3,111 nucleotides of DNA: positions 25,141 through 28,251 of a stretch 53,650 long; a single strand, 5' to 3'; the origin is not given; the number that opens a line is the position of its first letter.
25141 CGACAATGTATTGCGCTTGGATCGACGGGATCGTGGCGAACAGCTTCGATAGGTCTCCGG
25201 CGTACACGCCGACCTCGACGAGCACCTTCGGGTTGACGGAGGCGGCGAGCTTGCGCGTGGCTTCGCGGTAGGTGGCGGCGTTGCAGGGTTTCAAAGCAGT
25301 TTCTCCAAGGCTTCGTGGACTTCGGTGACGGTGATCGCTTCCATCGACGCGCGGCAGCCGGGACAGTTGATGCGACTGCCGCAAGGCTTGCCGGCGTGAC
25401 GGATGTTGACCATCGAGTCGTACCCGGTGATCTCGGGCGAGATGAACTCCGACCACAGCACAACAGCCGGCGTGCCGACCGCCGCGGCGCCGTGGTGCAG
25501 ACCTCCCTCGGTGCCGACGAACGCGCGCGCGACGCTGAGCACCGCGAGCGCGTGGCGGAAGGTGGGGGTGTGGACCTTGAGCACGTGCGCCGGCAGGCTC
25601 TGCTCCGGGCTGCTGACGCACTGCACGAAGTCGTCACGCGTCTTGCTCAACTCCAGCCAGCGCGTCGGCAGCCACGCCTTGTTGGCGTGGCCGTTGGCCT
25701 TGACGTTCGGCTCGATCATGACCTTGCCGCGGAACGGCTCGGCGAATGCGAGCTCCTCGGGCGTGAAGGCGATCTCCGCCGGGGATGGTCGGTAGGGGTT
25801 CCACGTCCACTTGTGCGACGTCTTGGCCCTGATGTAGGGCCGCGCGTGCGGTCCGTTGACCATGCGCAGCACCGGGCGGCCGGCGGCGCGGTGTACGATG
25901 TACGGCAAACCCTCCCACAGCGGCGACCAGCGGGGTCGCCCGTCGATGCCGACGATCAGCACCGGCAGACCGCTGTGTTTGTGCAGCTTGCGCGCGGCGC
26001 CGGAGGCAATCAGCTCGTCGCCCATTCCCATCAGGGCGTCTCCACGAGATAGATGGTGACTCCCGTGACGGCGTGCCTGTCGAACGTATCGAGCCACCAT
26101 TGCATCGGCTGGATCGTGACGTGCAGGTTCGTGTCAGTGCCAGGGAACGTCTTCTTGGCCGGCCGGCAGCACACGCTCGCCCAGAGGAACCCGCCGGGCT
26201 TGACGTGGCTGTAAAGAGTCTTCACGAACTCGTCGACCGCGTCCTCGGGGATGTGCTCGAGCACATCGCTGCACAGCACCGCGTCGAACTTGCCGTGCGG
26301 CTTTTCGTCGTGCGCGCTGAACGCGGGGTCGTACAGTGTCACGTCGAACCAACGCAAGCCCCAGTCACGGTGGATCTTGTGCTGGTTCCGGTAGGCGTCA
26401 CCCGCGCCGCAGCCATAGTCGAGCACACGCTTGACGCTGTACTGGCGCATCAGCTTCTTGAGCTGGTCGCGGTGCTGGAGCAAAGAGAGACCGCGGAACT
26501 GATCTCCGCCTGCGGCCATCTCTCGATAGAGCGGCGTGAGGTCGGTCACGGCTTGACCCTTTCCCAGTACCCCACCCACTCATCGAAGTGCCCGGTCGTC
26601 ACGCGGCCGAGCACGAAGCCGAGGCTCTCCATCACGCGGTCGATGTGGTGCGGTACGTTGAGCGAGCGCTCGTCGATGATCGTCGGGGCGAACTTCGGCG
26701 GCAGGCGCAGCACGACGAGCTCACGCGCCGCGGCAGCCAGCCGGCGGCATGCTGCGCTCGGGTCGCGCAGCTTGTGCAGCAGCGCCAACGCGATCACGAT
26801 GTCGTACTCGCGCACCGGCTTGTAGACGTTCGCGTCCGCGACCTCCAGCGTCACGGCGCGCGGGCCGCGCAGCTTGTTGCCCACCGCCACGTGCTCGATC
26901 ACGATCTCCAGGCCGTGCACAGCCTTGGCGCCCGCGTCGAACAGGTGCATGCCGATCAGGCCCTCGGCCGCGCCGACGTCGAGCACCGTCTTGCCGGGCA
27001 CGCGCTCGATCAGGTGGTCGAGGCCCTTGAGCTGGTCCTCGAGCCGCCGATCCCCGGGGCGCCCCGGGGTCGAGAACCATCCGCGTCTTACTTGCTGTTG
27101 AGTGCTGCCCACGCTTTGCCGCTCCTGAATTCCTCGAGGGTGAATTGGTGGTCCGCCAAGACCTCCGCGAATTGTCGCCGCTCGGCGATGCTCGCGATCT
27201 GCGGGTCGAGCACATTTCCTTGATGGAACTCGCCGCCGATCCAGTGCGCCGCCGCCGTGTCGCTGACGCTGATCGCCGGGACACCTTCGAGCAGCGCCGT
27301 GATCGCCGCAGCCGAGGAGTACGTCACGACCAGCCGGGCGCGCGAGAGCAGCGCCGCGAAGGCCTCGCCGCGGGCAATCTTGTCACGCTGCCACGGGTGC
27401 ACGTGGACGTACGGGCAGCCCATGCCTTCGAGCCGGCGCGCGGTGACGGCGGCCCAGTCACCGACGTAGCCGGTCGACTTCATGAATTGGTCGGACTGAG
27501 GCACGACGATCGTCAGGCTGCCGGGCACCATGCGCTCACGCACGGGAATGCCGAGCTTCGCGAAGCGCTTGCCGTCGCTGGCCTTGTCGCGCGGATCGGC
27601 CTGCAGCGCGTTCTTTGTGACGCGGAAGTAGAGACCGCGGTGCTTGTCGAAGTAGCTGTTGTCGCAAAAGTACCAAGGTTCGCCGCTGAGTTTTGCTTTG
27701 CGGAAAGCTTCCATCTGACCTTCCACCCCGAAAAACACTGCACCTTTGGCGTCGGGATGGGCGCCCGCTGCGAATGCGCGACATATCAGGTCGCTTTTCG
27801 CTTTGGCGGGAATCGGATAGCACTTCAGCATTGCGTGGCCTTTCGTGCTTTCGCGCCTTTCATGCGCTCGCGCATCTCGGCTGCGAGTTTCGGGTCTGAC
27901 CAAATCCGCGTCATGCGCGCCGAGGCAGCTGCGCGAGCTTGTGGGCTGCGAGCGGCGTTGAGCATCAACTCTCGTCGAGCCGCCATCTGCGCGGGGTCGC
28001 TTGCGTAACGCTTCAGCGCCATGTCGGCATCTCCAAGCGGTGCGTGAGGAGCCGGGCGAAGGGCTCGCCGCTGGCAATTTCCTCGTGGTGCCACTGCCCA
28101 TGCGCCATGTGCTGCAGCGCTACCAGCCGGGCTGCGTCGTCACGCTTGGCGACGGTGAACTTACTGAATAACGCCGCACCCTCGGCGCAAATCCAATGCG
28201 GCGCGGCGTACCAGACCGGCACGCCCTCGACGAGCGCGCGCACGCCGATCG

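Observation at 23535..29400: Ten-gene, translationally coupled glycosyl-/methyl-transferase cassette with no sugar-activation or export genes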

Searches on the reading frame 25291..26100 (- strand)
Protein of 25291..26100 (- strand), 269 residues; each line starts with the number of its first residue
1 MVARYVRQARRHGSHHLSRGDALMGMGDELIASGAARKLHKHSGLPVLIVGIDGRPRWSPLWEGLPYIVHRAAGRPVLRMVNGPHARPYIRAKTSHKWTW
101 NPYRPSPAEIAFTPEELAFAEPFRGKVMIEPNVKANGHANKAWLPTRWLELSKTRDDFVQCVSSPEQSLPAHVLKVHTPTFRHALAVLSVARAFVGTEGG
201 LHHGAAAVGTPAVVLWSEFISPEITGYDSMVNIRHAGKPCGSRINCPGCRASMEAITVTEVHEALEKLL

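Call 3: search_protein_families(library=pfam, proteins=[window:25291-26100:-], max_evalue=0.1)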
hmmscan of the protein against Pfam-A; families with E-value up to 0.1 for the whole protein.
window:25291-26100:- (269 aa): 1 family
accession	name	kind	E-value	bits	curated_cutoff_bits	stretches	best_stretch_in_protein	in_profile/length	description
PF01075.23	Glyco_transf_9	-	0.00034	20.4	22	1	181-218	174-211/247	Glycosyltransferase family 9 (heptosyltransferase)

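Call 8: search_protein_families(library=phrogs, proteins=[window:25291-26031:-], max_evalue=0.01)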
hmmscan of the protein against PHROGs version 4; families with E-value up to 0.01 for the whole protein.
window:25291-26031:- (246 aa): 0 families

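Call 9: search_protein_families(library=ncbifam, proteins=[window:25291-26031:-], max_evalue=0.1)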
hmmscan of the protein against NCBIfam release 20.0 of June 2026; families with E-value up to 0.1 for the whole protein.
window:25291-26031:- (246 aa): 3 families
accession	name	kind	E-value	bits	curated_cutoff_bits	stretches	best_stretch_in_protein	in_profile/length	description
TIGR02195.1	heptsyl_trn_II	equivalog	2.3e-05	23.7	134.6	1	158-246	247-338/339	lipopolysaccharide heptosyltransferase II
TIGR02193.1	heptsyl_trn_I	equivalog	0.00068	19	185.3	1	158-246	246-320/320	lipopolysaccharide heptosyltransferase I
TIGR02201.1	heptsyl_trn_III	equivalog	0.052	12.6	170.2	1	156-193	249-286/344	putative lipopolysaccharide heptosyltransferase III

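Call 78: search_solved_structures(query=A4, max_evalue=10, show_alignments=3)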
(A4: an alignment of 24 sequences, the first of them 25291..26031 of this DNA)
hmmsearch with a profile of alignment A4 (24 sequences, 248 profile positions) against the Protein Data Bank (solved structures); distinct sequences matched with E-value up to 10: 5.
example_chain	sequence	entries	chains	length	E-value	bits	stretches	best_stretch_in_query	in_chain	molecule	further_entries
1psw_A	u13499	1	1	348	2.6e-06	30.2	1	154-247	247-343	ADP-HEPTOSE LPS HEPTOSYLTRANSFERASE II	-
6dfe_A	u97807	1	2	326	0.00024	23.8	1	112-208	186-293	ADP-heptose--LPS heptosyltransferase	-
2gt1_A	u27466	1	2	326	0.00024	23.8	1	112-208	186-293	Lipopolysaccharide heptosyltransferase-1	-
2h1f_A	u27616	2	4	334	0.00025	23.7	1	112-208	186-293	Lipopolysaccharide heptosyltransferase-1 | Lipopolysaccharide heptosyltransferase 1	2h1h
3tov_A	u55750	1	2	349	0.035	16.7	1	113-196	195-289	Glycosyl transferase family 9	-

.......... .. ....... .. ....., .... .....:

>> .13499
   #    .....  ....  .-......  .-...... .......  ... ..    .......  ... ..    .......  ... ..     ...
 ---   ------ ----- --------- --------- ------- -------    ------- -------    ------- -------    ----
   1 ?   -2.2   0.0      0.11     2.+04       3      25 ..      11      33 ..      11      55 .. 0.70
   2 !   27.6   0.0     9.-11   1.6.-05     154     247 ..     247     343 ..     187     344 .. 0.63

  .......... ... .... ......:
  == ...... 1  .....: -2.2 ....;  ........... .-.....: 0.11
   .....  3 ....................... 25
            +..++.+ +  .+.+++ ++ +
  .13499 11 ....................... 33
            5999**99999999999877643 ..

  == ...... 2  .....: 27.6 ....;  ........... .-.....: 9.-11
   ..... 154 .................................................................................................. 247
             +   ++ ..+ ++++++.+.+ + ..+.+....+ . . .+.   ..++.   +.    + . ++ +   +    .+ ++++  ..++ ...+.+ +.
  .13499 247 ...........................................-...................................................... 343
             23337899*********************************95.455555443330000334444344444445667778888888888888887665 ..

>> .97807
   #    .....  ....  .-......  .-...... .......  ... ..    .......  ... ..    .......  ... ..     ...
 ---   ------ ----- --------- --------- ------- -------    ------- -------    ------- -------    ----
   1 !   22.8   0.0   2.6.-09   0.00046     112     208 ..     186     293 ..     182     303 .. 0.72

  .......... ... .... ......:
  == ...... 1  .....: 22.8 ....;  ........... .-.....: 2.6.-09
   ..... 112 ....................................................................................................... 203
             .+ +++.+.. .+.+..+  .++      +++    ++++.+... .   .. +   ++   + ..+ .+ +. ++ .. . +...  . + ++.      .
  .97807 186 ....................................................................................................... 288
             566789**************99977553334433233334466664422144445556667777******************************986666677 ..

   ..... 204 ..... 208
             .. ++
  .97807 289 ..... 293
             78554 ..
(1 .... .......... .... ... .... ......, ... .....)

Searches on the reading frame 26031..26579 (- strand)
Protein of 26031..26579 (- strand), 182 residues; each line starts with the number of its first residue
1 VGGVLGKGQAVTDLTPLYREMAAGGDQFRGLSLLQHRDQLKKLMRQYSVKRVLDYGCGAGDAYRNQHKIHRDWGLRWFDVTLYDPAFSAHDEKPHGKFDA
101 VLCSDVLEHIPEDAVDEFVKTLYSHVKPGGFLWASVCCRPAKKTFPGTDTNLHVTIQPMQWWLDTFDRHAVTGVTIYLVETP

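Call 3: search_protein_families(library=pfam, proteins=[window:26031-26579:-], max_evalue=0.1)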
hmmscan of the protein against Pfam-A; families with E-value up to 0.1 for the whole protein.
window:26031-26579:- (182 aa): 7 families
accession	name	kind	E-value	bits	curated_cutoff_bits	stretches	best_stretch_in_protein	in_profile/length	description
PF13489.12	Methyltransf_23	-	1.9e-15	57.4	27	1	46-164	20-135/164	Methyltransferase domain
PF08242.18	Methyltransf_12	-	5.8e-09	37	30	1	73-132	44-98/98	Methyltransferase domain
PF13649.12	Methyltransf_25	-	8.4e-08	33.2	27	1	93-130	60-97/97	Methyltransferase domain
PF08241.18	Methyltransf_11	-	1.7e-06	29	21.2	1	94-133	57-94/95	Methyltransferase domain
PF13847.12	Methyltransf_31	-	0.00033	20.8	27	0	95-138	72-113/145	Methyltransferase domain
PF02353.26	CMAS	-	0.00076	19.3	27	1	96-144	126-174/273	Mycolic acid cyclopropane synthetase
PF01739.24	CheR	-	0.0042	17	27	1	91-132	130-171/195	CheR methyltransferase, SAM binding domain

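Call 8: search_protein_families(library=phrogs, proteins=[window:26031-26549:-], max_evalue=0.01)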
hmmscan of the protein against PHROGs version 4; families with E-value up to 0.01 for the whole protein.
window:26031-26549:- (172 aa): 5 families
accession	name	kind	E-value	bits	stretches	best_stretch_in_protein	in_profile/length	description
phrog_24759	-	other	6.3e-24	85.9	1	18-162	35-185/204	methyltransferase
phrog_27380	-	other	2e-06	28.5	1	86-157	152-230/285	methyltransferase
phrog_3382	-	other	1.1e-05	25.8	0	25-50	34-59/207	methyltransferase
phrog_4752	-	other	2.7e-05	24.6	1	84-125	118-159/241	tRNA methyltransferase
phrog_22502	-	other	5.8e-05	24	0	84-128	135-177/276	methyltransferase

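Call 9: search_protein_families(library=ncbifam, proteins=[window:26031-26549:-], max_evalue=0.1)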
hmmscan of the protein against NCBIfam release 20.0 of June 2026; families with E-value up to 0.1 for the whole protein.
window:26031-26549:- (172 aa): 12 families
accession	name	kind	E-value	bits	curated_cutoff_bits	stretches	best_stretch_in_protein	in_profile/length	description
TIGR01983.1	UbiG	equivalog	2.4e-08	33.6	102.95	1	80-131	109-158/228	bifunctional 2-polyprenyl-6-hydroxyphenol methylase/3-demethylubiquinol 3-O-methyltransferase UbiG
TIGR02021.1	BchM-ChlM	equivalog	1.4e-05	24.7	158.9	1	83-117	114-148/218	magnesium protoporphyrin IX methyltransferase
NF040703.1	cyclopro_CfaB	exception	2.8e-05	23.1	650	1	82-122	221-261/393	C17 cyclopropane fatty acid synthase CfaB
TIGR04074.1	bacter_Hen1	equivalog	3.9e-05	22.3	340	1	66-119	335-387/462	3' terminal RNA ribose 2'-O-methyltransferase Hen1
NF043040.1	corrin_prot_MT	hypoth_equivalog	5e-05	22.8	180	1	81-132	104-155/216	corrinoid protein-associated methyltransferase CpaM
NF004851.0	PRK06202.1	equivalog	0.00047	19.6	243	0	27-75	49-96/237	hypothetical protein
TIGR04345.1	ovoA_Cterm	equivalog_domain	0.00098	18.7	170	0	86-123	133-168/242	putative 4-mercaptohistidine N1-methyltransferase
NF045667.1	MTase_DVU1556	equivalog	0.0019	17.7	155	1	29-125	13-120/213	DVU_1556 family methyltransferase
TIGR02072.1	BioC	equivalog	0.0065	16.3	184.95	0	28-69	21-65/244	malonyl-ACP O-methyltransferase BioC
NF007902.0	PRK10611.1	equivalog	0.011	14.9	435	1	83-125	219-261/287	protein-glutamate O-methyltransferase CheR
NF007610.0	PRK10258.1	equivalog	0.029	13.7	342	1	25-57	29-61/251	malonyl-ACP O-methyltransferase BioC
NF010703.0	PRK14103.1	equivalog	0.049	13.1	320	0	36-53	27-44/256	trans-aconitate 2-methyltransferase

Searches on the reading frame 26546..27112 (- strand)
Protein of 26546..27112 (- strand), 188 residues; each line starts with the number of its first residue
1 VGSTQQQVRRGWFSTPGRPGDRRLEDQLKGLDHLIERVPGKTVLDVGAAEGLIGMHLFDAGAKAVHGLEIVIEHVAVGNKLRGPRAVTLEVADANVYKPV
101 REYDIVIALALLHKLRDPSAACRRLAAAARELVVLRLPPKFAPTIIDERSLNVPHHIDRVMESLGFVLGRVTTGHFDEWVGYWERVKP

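Call 3: search_protein_families(library=pfam, proteins=[window:26546-27112:-], max_evalue=0.1)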
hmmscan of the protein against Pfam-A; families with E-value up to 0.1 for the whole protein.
window:26546-27112:- (188 aa): 6 families
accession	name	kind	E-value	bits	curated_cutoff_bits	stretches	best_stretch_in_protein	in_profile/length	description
PF13489.12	Methyltransf_23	-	8.3e-06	26.1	27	1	37-130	20-109/164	Methyltransferase domain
PF13649.12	Methyltransf_25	-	1.6e-05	25.9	27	1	43-127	1-91/97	Methyltransferase domain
PF08242.18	Methyltransf_12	-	2.2e-05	25.5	30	1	44-129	1-92/98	Methyltransferase domain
PF13847.12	Methyltransf_31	-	5.9e-05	23.2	27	1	39-128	3-100/145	Methyltransferase domain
PF08241.18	Methyltransf_11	-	7.7e-05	23.7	21.2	1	44-126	1-84/95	Methyltransferase domain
PF05175.20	MTS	-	0.0054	16.8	23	1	33-131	26-128/170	Methyltransferase small domain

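Call 8: search_protein_families(library=phrogs, proteins=[window:26546-27112:-], max_evalue=0.01)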
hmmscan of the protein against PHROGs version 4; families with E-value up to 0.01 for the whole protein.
window:26546-27112:- (188 aa): 0 families

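Call 9: search_protein_families(library=ncbifam, proteins=[window:26546-27112:-], max_evalue=0.1)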
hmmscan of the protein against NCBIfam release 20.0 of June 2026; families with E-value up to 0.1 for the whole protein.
window:26546-27112:- (188 aa): 15 families
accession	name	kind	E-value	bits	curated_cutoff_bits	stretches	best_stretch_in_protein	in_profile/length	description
TIGR02021.1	BchM-ChlM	equivalog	2.4e-06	27.1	158.9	1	31-142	45-160/218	magnesium protoporphyrin IX methyltransferase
TIGR01983.1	UbiG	equivalog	1.1e-05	24.8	102.95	1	36-129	46-143/228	bifunctional 2-polyprenyl-6-hydroxyphenol methylase/3-demethylubiquinol 3-O-methyltransferase UbiG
TIGR00452.1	TIGR00452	equivalog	7.3e-05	21.7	275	1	32-127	110-209/316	tRNA 5-methoxyuridine(34)/uridine 5-oxyacetic acid(34) synthase CmoB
TIGR04290.1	meth_Rta_06860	hypoth_equivalog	0.00045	19.7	300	1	34-125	44-138/226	TIGR04290 family methyltransferase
NF011650.0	PRK15068.1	equivalog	0.0015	17.5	209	1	33-127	116-215/324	tRNA 5-methoxyuridine(34)/uridine 5-oxyacetic acid(34) synthase CmoB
NF000468.1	Erm37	exception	0.0027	17.7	350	1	38-107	31-98/179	23S rRNA (adenine(2058)-N(6))-methyltransferase Erm(37)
NF011529.0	PRK14968.1-3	equivalog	0.0043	16.5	162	1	34-107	30-103/198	putative methyltransferase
TIGR00478.1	tly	subfamily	0.0079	15.5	185.8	1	37-94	73-129/228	TlyA family rRNA (cytidine-2'-O)-methyltransferase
NF045667.1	MTase_DVU1556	equivalog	0.011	15.1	155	1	18-123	4-105/213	DVU_1556 family methyltransferase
NF041255.1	mycofact_MftM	equivalog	0.015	14.7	200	1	36-138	136-242/289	mycofactocin oligosaccharide methyltransferase MftM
TIGR02081.1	metW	equivalog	0.02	14.5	189.5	1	39-134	13-107/194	methionine biosynthesis protein MetW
NF011528.0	PRK14968.1-2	equivalog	0.049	13.1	171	1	33-66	32-64/205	putative methyltransferase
TIGR00537.1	hemK_rel_arch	hypoth_equivalog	0.073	12.8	87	0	25-106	6-86/179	HemK2/MTQ2 family protein methyltransferase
NF049952.1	23rRNACMtaseTlyA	equivalog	0.082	12.4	250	1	35-107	73-144/236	23S rRNA (cytidine-2'-O)-methyltransferase TlyA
NF010703.0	PRK14103.1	equivalog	0.099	12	320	0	36-119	26-106/256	trans-aconitate 2-methyltransferase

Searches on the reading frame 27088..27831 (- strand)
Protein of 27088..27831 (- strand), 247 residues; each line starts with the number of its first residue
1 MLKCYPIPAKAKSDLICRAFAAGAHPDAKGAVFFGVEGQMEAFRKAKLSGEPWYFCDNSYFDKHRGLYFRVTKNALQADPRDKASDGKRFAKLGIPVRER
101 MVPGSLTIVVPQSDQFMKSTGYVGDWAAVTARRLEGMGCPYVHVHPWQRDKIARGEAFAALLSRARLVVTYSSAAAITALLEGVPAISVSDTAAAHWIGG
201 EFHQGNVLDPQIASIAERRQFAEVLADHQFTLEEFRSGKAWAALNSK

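Call 8: search_protein_families(library=phrogs, proteins=[window:27088-27831:-], max_evalue=0.01)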
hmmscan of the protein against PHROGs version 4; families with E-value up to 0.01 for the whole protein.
window:27088-27831:- (247 aa): 0 families

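Call 9: search_protein_families(library=ncbifam, proteins=[window:27088-27831:-], max_evalue=0.1)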
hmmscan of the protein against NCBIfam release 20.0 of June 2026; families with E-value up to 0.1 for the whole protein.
window:27088-27831:- (247 aa): 0 families

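Call 11: search_solved_structures(query=window:27088-27831:-, max_evalue=10)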
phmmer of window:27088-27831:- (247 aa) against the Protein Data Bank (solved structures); distinct sequences matched with E-value up to 10: 0.

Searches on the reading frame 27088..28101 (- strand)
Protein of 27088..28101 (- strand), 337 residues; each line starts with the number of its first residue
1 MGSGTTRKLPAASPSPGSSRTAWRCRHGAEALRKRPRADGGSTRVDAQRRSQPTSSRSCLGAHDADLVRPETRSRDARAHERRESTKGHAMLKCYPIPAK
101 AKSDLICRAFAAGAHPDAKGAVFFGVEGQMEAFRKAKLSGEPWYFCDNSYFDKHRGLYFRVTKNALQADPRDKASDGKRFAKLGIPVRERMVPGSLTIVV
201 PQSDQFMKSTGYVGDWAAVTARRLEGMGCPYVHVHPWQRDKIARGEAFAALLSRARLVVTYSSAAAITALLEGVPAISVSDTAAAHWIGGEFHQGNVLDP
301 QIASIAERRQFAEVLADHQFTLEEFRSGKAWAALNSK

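Call 3: search_protein_families(library=pfam, proteins=[window:27088-28101:-], max_evalue=0.1)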
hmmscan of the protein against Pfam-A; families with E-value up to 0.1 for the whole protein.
window:27088-28101:- (337 aa): 2 families
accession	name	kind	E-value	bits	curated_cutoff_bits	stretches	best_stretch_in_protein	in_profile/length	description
PF20471.4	DUF6716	-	0.00071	19.1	27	1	246-282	250-286/342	Putative glycosyltransferase (DUF6716)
PF04183.18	IucA_IucC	-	0.017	15.2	25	1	224-265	87-127/239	IucA / IucC family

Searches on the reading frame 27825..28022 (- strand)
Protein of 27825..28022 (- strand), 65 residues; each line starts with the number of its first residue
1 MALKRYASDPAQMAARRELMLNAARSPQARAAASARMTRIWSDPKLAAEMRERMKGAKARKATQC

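Call 8: search_protein_families(library=phrogs, proteins=[window:27825-28022:-], max_evalue=0.01)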
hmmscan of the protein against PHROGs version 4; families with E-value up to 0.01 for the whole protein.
window:27825-28022:- (65 aa): 0 families

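Call 9: search_protein_families(library=ncbifam, proteins=[window:27825-28022:-], max_evalue=0.1)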
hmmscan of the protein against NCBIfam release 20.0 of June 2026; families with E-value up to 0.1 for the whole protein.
window:27825-28022:- (65 aa): 0 families

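Call 94: search_protein_families(library=pfam, proteins=[window:27825-28022:-], max_evalue=1)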
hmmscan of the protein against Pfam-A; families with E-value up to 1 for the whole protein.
window:27825-28022:- (65 aa): 2 families
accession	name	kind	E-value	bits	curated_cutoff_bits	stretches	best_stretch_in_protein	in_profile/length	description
PF17940.6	TetR_C_31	-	0.00037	21.1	27.4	1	3-40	14-51/107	Tetracyclin repressor-like, C-terminal domain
PF16859.10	TetR_C_11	-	0.31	11.8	32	1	20-61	18-59/113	Tetracyclin repressor-like, C-terminal domain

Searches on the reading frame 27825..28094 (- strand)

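Call 3: search_protein_families(library=pfam, proteins=[window:27825-28094:-], max_evalue=0.1)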
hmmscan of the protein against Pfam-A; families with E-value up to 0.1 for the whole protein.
window:27825-28094:- (89 aa): 1 family
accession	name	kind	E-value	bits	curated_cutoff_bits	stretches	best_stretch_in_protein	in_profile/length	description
PF17940.6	TetR_C_31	-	0.00061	20.4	27.4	1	27-64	14-51/107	Tetracyclin repressor-like, C-terminal domain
